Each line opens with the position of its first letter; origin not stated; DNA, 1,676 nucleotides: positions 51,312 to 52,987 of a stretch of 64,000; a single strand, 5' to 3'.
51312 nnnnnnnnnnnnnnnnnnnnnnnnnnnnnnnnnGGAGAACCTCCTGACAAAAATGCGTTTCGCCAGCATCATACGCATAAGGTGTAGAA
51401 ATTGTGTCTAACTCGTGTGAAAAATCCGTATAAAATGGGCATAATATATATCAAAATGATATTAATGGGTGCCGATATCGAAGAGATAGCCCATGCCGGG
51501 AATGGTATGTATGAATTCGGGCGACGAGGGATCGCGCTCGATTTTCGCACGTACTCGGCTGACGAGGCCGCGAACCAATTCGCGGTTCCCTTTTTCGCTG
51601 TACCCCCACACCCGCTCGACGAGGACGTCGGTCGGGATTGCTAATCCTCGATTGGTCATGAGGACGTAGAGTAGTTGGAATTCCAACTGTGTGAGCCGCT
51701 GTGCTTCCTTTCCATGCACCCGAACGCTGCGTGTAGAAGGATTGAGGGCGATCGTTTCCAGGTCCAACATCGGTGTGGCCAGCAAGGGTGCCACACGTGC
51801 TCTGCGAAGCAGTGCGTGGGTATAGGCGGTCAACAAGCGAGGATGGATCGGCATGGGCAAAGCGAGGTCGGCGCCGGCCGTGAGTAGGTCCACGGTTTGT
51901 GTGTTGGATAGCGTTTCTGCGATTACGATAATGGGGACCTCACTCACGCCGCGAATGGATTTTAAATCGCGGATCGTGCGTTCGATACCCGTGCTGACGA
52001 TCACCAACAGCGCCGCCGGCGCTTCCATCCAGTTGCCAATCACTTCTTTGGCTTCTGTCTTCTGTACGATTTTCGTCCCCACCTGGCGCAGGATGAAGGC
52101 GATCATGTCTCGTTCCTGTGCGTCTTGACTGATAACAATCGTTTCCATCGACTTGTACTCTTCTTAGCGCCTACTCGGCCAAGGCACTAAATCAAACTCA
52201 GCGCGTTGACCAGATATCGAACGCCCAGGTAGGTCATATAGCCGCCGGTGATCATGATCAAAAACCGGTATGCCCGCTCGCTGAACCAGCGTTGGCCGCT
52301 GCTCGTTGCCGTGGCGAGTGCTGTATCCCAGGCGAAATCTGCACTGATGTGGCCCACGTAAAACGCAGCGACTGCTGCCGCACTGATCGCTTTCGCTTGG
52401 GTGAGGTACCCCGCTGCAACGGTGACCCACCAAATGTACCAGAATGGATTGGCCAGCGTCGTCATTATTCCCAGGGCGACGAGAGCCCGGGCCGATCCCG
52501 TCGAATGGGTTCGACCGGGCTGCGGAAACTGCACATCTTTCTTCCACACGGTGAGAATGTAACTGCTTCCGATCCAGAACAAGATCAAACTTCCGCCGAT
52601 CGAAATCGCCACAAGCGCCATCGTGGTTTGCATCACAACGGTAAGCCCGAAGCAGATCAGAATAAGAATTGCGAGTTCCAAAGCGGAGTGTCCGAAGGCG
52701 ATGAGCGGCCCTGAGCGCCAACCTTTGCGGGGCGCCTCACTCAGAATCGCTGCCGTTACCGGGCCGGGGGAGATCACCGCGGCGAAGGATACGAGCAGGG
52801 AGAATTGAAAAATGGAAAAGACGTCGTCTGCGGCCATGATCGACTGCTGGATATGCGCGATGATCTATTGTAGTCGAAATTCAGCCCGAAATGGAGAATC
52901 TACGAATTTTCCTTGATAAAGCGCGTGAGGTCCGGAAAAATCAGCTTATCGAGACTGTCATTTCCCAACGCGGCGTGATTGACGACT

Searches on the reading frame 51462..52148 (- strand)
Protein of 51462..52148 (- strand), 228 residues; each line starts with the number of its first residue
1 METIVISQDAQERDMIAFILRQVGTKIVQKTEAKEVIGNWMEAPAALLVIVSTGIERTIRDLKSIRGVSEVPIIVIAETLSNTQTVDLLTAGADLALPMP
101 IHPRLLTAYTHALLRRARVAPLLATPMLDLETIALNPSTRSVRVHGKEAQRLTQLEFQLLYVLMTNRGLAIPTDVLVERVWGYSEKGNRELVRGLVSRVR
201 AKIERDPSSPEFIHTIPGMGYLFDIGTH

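Call 24: search_protein_families(library=pfam, proteins=[window:51462-52148:-], max_evalue=0.001)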
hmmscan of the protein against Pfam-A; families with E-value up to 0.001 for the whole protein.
window:51462-52148:- (228 aa): 1 family
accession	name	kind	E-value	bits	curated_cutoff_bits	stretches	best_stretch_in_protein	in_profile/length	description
PF00486.34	Trans_reg_C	-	3.1e-19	69.2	26.2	1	150-223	4-77/77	Transcriptional regulatory protein, C terminal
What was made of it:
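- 51462..52148 (-): 228-aa OmpR-type regulator with an aspartate-less pseudo-receiver; the conserved partner gene directly upstream. Pfam finds only Trans_reg_C (call 24).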

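Call 25: search_protein_families(library=ncbifam, proteins=[window:51462-52148:-], max_evalue=0.001)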
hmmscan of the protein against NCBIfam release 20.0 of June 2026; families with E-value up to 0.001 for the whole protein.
window:51462-52148:- (228 aa): 38 families (the best 25 are shown)
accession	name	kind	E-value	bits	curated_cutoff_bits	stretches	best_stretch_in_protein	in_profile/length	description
NF040689.1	MtrAB_MtrA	equivalog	7e-31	107.3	300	1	4-221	2-216/219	MtrAB system response regulator MtrA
NF045944.1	ResRegRpaBCyano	equivalog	6.8e-28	97.6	330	1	5-223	2-227/229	response regulator transcription factor RpaB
TIGR02154.1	PhoB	equivalog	1.7e-22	79.8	296.2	1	4-224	6-226/226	phosphate regulon transcriptional regulator PhoB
NF040534.1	resp_reg_YycF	equivalog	1.1e-20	73.9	340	1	4-222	4-226/231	response regulator YycF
NF041209.1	resp_regPieR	equivalog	8.8e-20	71.3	450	1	63-224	64-228/231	two component system response regulator PieR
NF033117.2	vanR_ACDEGLN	exception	2.4e-19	69.8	350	1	5-222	3-224/226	VanR-ABDEGLN family response regulator transcription factor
NF041733.1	resp_reg_CseB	equivalog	2.7e-19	69.5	350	1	4-222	4-225/228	two-component system response regulator CseB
NF007005.1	PRK09468.1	equivalog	2.9e-19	69.5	331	1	4-223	7-231/237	osmolarity response regulator transcription factor OmpR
NF007820.0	PRK10529.1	equivalog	6.9e-19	68.1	325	1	49-223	49-223/225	two-component system response regulator KdpE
NF033120.0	vanR_FM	exception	3.3e-18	66.2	460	1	3-224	5-230/231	vancomycin resistance response regulator transcription factor, VanR-F/VanR-M family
NF008296.0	PRK11083.1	equivalog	4.1e-17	62.3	273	1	5-222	8-224/228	two-component system response regulator CreB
NF008078.0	PRK10816.1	equivalog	5.5e-17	62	336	1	1-225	1-222/223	two-component system response regulator PhoP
TIGR01387.1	cztR_silR_copR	subfamily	1.1e-16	61.1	279.2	1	62-223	61-218/218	heavy metal response regulator transcription factor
NF041734.1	resp_reg_RppA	equivalog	2.9e-16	59.5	250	1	69-224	73-228/229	two-component system response regulator RppA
NF007546.0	PRK10161.1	equivalog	9.4e-16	58.1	471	1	4-224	6-226/229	phosphate response regulator transcription factor PhoB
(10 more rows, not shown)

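Call 59: find_homologous_proteins(query=window:51465-52148:-, max_evalue=1e-10)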
Query seq(228 aa) (228 aa): 715 proteins with E <= 1e-10 among 1732 candidates; the best 120 are listed.
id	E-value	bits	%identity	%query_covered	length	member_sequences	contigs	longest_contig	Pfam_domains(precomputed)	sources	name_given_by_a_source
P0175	8.5e-140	481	100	100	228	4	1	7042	PF00486.35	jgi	-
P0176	9.9e-140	481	100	100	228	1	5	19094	PF00486.35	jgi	jgi:DNA-binding response OmpR family regulator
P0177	1.8e-130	451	92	100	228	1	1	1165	PF00486.35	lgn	-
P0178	6.0e-129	446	91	100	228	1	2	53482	PF00486.35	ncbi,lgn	-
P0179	2.8e-122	424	86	100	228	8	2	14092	PF00486.35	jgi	jgi:DNA-binding response OmpR family regulator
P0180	2.2e-119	414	84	99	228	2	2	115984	PF00486.35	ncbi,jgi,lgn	-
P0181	4.7e-114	397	80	99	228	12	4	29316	PF00486.35,PF00072.31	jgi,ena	jgi:DNA-binding response OmpR family regulator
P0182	1.1e-108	380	81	99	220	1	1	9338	PF00486.35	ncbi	ncbi:MAG: winged helix-turn-helix domain-containing protein [Anaerolineales bacterium]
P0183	5.7e-108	377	76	99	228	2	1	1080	PF00486.35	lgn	-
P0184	7.9e-107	373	75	100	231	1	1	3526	PF00486.35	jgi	jgi:DNA-binding response OmpR family regulator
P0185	2.0e-106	372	75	99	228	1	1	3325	PF00486.35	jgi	jgi:DNA-binding response OmpR family regulator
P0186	2.5e-103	362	74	100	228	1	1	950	PF00486.35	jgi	jgi:DNA-binding response OmpR family regulator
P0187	5.5e-100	351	72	99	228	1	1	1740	PF00486.35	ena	-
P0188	4.8e-90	319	67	98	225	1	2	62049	PF00486.35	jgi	jgi:DNA-binding response OmpR family regulator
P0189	3.4e-89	316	65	99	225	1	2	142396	PF00486.35,PF00072.31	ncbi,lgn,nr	ncbi:MAG: hypothetical protein GTO14_04435 [Anaerolineales bacterium]|nr:hypothetical protein [Anaer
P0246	1.5e-63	232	48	99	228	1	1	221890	PF00486.35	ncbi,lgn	-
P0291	1.1e-61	226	48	99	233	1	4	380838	PF00486.35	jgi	jgi:DNA-binding response OmpR family regulator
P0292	1.3e-61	226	48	98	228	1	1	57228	PF00486.35,PF00072.31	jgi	jgi:DNA-binding response OmpR family regulator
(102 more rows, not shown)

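Call 60: find_encoding_contigs(protein=P0189, flank=5000, max_places=2)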
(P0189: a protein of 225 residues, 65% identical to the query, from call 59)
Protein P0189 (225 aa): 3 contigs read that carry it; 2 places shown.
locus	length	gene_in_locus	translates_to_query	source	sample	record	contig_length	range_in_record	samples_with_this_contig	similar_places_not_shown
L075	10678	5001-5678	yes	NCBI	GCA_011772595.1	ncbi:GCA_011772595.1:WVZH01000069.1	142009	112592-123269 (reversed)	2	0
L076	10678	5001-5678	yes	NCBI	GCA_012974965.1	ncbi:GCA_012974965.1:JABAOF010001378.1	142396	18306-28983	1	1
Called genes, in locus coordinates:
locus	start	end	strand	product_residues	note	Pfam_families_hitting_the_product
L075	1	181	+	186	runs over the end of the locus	-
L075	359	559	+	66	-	-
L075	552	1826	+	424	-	PF00171:Aldedh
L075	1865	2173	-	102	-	-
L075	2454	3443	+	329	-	-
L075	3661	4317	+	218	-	PF01810:LysE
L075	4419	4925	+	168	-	PF04191:PEMT, PF04140:ICMT (weak)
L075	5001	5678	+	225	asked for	PF00072:Response_reg (weak), PF00486:Trans_reg_C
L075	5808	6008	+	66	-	PF21344:Zn_ribbon_LysW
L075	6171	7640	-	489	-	PF13354:Beta-lactamase2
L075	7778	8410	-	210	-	PF02517:Rce1-like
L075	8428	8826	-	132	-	-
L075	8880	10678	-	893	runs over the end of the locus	PF00133:tRNA-synt_1, PF09334:tRNA-synt_1g (weak), PF13603:tRNA-synt_1_2, PF09334:tRNA-synt_1g (weak), PF08264:Anticodon_1, PF10458:Val_tRNA-synt_C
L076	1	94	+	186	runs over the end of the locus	-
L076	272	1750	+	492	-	-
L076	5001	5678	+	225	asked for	PF00072:Response_reg (weak), PF00486:Trans_reg_C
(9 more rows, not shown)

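Call 61: find_encoding_contigs(protein=P0246, flank=5000, max_places=2)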
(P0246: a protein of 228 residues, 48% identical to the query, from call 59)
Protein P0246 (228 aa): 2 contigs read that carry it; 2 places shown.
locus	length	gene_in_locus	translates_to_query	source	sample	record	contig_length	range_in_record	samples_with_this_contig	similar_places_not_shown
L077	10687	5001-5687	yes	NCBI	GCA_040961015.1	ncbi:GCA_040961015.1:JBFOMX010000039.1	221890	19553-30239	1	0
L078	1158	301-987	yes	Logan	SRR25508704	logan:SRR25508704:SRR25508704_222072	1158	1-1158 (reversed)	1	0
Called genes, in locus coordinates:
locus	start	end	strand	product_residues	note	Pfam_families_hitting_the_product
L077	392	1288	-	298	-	PF02899:Phage_int_SAM_1 (weak), PF13495:Phage_int_SAM_4 (weak), PF00589:Phage_integrase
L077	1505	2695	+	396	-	PF02163:Peptidase_M50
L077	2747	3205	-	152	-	PF08534:Redoxin, PF00578:AhpC-TSA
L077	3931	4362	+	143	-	-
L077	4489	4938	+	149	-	-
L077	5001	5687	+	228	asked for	PF00486:Trans_reg_C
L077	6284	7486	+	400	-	PF07478:Dala_Dala_lig_C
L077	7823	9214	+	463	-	PF04055:Radical_SAM, PF12544:LAM_C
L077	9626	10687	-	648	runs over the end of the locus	PF03453:MoeA_N, PF00994:MoCF_biosynth, PF03454:MoeA_C, PF12727:PBP_like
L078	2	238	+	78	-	?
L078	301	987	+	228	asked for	PF00486:Trans_reg_C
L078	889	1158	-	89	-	?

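Call 62: find_encoding_contigs(protein=P0291, flank=5000, max_places=2)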
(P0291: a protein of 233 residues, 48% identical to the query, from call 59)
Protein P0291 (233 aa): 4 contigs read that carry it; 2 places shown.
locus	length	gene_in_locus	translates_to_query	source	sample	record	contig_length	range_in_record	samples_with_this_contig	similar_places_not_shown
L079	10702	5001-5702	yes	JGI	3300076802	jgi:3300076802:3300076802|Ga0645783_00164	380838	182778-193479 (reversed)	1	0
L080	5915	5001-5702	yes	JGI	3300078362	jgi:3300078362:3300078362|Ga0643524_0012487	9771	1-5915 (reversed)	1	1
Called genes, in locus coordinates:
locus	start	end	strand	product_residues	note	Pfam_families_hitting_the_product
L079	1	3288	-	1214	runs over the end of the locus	PF12773:DZR, PF13240:Zn_Ribbon_1, PF13248:Zn_ribbon_3 (faint), PF00211:Guanylate_cyc, PF13191:AAA_16, PF13401:AAA_22 (weak), PF17874:TPR_MalT (faint), PF13424:TPR_12 (faint)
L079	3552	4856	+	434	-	PF00581:Rhodanese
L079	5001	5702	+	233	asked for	PF00486:Trans_reg_C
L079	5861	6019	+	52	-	-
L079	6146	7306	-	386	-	PF00091:Tubulin, PF12327:FtsZ_C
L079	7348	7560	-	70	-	PF12728:HTH_17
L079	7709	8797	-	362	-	PF21338:Top1B_N_bact, PF01028:Topoisom_I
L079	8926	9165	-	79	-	PF13602:ADH_zinc_N_2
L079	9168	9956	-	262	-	PF08240:ADH_N, PF00107:ADH_zinc_N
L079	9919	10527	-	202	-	PF01553:Acyltransferase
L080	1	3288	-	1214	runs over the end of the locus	PF12773:DZR, PF13240:Zn_Ribbon_1, PF13248:Zn_ribbon_3 (faint), PF00211:Guanylate_cyc, PF13191:AAA_16, PF13401:AAA_22 (weak), PF17874:TPR_MalT (faint), PF13424:TPR_12 (faint)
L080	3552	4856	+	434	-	PF00581:Rhodanese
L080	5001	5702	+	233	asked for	PF00486:Trans_reg_C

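Call 63: find_encoding_contigs(protein=P0292, flank=5000, max_places=2)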
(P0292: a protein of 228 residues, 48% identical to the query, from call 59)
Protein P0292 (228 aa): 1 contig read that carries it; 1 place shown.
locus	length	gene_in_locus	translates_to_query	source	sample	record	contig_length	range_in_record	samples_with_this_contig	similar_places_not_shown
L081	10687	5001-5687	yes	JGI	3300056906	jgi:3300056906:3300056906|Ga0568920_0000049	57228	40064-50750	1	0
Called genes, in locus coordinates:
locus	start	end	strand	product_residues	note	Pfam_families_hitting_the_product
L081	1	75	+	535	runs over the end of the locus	PF01266:DAO, PF16901:DAO_C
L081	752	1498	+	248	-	PF04402:SIMPL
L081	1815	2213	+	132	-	-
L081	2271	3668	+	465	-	PF26686:DUF8575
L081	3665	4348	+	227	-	PF00702:Hydrolase, PF12710:HAD (weak), PF13419:HAD_2, PF13242:Hydrolase_like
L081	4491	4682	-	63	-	PF21344:Zn_ribbon_LysW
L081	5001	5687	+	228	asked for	PF00072:Response_reg (weak), PF00486:Trans_reg_C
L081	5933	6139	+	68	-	PF21344:Zn_ribbon_LysW (weak)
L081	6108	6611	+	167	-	PF03449:GreA_GreB_N, PF01272:GreA_GreB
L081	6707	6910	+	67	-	PF21344:Zn_ribbon_LysW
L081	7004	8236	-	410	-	PF06224:AlkZ-like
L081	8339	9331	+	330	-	PF00005:ABC_tran, PF04397:LytTR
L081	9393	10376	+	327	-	PF00005:ABC_tran, PF13304:AAA_21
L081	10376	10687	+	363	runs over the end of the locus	PF12679:ABC2_membrane_2, PF12698:ABC2_membrane_3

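Call 70: search_solved_structures(query=window:51462-52148:-, max_evalue=1e-8, show_alignments=1)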
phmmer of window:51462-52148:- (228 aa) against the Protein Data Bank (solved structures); distinct sequences matched with E-value up to 1e-8: 19.
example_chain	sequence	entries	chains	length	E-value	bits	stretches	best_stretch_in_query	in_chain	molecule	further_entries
2gwr_A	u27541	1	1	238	1.9e-21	79.8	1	4-222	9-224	DNA-binding response regulator mtrA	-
2oqr_A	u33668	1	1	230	2.1e-19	73.1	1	4-223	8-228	Sensory transduction protein regX3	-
4kfc_A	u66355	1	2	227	3.9e-17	65.7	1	49-223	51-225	KDP operon transcriptional regulatory protein KdpE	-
9dvt_R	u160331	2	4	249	4.5e-17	65.5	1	62-225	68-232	DNA-binding dual master transcriptional regulator RpaA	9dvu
4kny_A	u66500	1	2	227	7.4e-17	64.8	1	49-223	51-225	KDP operon transcriptional regulatory protein KdpE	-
6lgq_D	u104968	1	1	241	9e-17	64.5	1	49-223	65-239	DNA-binding response regulator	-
1ys6_A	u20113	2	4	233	1.5e-13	53.9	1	8-223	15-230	Transcriptional regulatory protein prrA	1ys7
2zxj_A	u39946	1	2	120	7e-13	51.8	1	128-223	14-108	Transcriptional regulatory protein walR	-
6cqg_A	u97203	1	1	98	1.2e-12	51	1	135-222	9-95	DNA-binding response regulator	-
1kgs_A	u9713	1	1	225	2.8e-12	49.8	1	61-222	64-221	DNA BINDING RESPONSE REGULATOR D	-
5za3_A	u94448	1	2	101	7.6e-12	48.4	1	137-222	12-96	DNA-binding response regulator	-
1p2f_A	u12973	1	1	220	8.2e-11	45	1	74-226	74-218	Response Regulator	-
2hwv_A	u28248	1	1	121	1.3e-10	44.4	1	132-222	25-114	DNA-binding response regulator VicR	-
3zq7_A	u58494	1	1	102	1.5e-10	44.1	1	126-223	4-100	KDP OPERON TRANSCRIPTIONAL REGULATORY PROTEIN KDPE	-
3rjp_A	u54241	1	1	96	2.5e-10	43.4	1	133-223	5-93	CovR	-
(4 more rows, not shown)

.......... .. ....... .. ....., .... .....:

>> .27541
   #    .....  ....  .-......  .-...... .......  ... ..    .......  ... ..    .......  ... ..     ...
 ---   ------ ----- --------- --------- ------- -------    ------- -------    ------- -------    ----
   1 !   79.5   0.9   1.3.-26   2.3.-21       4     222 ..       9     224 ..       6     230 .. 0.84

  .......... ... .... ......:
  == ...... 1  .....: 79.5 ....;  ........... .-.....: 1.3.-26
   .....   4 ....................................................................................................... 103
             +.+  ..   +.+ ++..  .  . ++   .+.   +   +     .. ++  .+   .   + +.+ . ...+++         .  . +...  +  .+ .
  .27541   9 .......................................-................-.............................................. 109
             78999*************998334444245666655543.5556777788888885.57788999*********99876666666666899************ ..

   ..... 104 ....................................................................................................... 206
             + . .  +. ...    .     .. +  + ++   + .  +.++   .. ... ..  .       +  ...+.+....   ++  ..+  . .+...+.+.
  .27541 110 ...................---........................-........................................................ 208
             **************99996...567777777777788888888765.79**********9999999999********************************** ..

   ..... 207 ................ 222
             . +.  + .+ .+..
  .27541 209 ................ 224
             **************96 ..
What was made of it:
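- A tool alignment to MtrA confirms this for the window (call 70).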

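Call 79: find_related_loci(query=A3, collection=metagenome_contigs, flank=4000)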
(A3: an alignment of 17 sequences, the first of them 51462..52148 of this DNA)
Query A3 (228 aa) in metagenome_contigs; peptide patterns used: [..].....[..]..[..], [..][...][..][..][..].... (x = any residue, [..] = any of these).
599 stretches matched a pattern (row limit reached: there are more); 513 encode a relative of the query (tblastn E <= 1e-3); the best 80 are kept; 80 distinct loci.
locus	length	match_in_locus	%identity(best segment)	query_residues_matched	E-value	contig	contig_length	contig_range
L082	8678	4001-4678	84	1-226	6e-129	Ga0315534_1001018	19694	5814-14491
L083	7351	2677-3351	65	1-225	8e-98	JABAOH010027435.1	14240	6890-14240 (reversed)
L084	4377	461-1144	50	1-225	2e-72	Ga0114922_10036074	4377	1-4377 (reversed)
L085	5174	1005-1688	50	1-225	5e-72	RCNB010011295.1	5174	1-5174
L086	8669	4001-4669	48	1-223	2e-70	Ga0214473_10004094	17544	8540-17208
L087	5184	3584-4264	48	1-227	1e-70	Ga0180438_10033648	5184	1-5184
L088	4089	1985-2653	48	1-223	7e-70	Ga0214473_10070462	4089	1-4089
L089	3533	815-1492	49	1-226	8e-70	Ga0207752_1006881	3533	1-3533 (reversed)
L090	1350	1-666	48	8-226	5e-72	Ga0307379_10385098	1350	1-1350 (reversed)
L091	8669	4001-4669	48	1-223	9e-68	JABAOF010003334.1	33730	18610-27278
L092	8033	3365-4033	48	1-223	9e-68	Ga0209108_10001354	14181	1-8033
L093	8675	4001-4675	47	1-225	6e-68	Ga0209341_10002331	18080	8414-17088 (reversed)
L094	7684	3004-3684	47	1-227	2e-67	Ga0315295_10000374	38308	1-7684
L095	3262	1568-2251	45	1-228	4e-67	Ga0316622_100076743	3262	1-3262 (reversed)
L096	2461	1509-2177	46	1-223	1e-67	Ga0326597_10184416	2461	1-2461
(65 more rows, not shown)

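Call 95: predict_structure(alignment_id=A3)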
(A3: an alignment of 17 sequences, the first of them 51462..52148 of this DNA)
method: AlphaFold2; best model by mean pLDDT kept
length: 228 residues; sequences in the alignment: 17
mean_pLDDT: 86.6   pTM: 0.54
mean pLDDT of the five models: 86.6, 85.4, 85.4, 84.4, 83.6
residues with pLDDT >= 90: 113; 70-90: 97; 50-70: 11; < 50: 7
segments of 3 or more residues with pLDDT < 50: 120-123
pLDDT, mean of each block of 10 residues (from residue 1): 91 91 84 88 89 93 92 93 95 93 87 74 63 86 91 92 88 86 65 92 90 91 76
secondary structure, 60 per line:
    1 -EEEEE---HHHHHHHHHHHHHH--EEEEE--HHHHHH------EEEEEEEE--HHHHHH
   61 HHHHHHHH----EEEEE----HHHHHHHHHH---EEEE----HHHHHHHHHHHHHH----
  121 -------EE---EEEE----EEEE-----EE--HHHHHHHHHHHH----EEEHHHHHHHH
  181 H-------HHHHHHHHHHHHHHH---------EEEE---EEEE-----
elements in order: E2-6 H10-23 E26-30 H33-38 E45-52 H55-68 E73-77 H82-91 E95-98 H103-116 E133-136 E141-144 H154-165 E170-172 H173-181 H189-203 E213-216 E220-223

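Call 97: fold_search(model_id=the predicted structure, library=pdb)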
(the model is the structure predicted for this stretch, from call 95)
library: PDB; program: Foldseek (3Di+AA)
matches with E <= 10: 1841; with E <= 0.001: 515
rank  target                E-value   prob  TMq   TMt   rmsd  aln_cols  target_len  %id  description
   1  4kfc_B                2.8e-17  1.00  0.49  0.50  13.6       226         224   24  Crystal structure of a hyperactive mutant of response regulator KdpE complexed to its promoter DNA (released 2014-02-19)
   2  9dvt_R                3.4e-17  1.00  0.44  0.42  15.8       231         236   22  Cryo-EM structure of RpaA bound to PkaiBC DNA and the CTD of the alpha subunit of RNAP from the cyanobacterium Synecho (released 2025-10-15)
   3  9dvt_S                3.9e-17  1.00  0.44  0.43   9.2       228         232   23  Cryo-EM structure of RpaA bound to PkaiBC DNA and the CTD of the alpha subunit of RNAP from the cyanobacterium Synecho (released 2025-10-15)
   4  4kfc_A                4.4e-17  1.00  0.46  0.47  13.9       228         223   25  Crystal structure of a hyperactive mutant of response regulator KdpE complexed to its promoter DNA (released 2014-02-19)
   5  4kny_A                4.6e-17  1.00  0.46  0.47  13.8       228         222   24  Crystal structure of the response regulator KdpE complexed to DNA in an active-like conformation (released 2014-02-19)
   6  4kny_B                1.3e-16  1.00  0.50  0.50  13.5       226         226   24  Crystal structure of the response regulator KdpE complexed to DNA in an active-like conformation (released 2014-02-19)
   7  6lgq_D                6.7e-15  1.00  0.47  0.49  10.0       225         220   24  The crystal complex structure of histidine kinase and response regulator (released 2020-12-09)
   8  2gwr                  3.3e-14  1.00  0.45  0.46  14.1       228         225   28  Crystal structure of the response regulator protein mtrA from Mycobacterium Tuberculosis (released 2006-05-23)
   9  1ys6_B                9.9e-14  1.00  0.46  0.46  15.5       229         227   24  Crystal structure of the response regulatory protein PrrA from Mycobacterium Tuberculosis (released 2006-02-07)
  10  1ys6_A                1.3e-13  1.00  0.45  0.46  15.8       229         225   24  Crystal structure of the response regulatory protein PrrA from Mycobacterium Tuberculosis (released 2006-02-07)
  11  8uvk_A                1.7e-13  1.00  0.48  0.49  13.7       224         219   17  CosR DNA bound form II (released 2024-01-31)
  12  1ys7_A                2.8e-13  1.00  0.45  0.46  15.6       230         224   24  Crystal structure of the response regulator protein prrA complexed with Mg2+ (released 2006-02-07)
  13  1p2f                  7.1e-13  1.00  0.44  0.46  15.0       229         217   22  Crystal Structure Analysis of Response Regulator DrrB, a Thermotoga maritima OmpR/PhoB Homolog (released 2003-04-29)
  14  1ys7_B                9.6e-13  1.00  0.46  0.47  15.3       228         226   24  Crystal structure of the response regulator protein prrA complexed with Mg2+ (released 2006-02-07)
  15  8uvk_B                1.1e-12  1.00  0.46  0.48  12.2       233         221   17  CosR DNA bound form II (released 2024-01-31)
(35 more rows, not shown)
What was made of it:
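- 51462..52148 (-): The AF2 model shows an intact (beta-alpha)5 fold plus wHTH, pLDDT 86.6 (calls 95, 97).
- On Aspartate-less receiver (ALR) / pseudo-receiver regulators (the partner gene): AF2 (beta-alpha)5 model with pLDDT about 90 and TM 0.92 to the MicA receiver (calls 95, 97).
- The receiver fold is intact (calls 95, 97).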

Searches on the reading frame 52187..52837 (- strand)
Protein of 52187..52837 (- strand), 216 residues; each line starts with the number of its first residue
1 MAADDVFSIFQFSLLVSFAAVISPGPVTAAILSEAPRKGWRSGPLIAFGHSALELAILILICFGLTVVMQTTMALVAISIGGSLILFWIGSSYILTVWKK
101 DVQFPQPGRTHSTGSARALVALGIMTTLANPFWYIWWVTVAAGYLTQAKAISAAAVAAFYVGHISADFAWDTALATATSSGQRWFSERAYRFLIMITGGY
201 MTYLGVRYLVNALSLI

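Call 24: search_protein_families(library=pfam, proteins=[window:52187-52837:-], max_evalue=0.001)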
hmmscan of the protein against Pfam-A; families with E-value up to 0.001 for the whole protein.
window:52187-52837:- (216 aa): 1 family
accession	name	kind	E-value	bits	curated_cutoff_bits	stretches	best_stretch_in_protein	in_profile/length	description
PF01810.24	LysE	-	3.2e-29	102.3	25.6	1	20-210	3-191/193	LysE type translocator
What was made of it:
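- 52187..52837 (-): LysE-family exporter, 38 bp upstream of the regulator on the same strand; probably the same transcription unit. PF01810 E=3e-29 (call 24).
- Checked: LysE is two genes upstream on the same strand (52187..52837, call 24).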

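Call 25: search_protein_families(library=ncbifam, proteins=[window:52187-52837:-], max_evalue=0.001)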
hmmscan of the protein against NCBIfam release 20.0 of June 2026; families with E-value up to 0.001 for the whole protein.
window:52187-52837:- (216 aa): 3 families
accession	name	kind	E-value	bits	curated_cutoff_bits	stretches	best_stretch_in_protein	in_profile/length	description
TIGR00949.1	2A76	subfamily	4.9e-09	36.1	183.95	1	23-207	1-184/185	homoserine/threonine efflux transporter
NF008201.0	PRK10958.1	equivalog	5.4e-06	26.1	165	1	16-140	16-137/212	leucine efflux protein LeuE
NF006801.0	PRK09304.1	equivalog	6.7e-06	25.8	298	1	7-206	2-196/211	arginine exporter ArgO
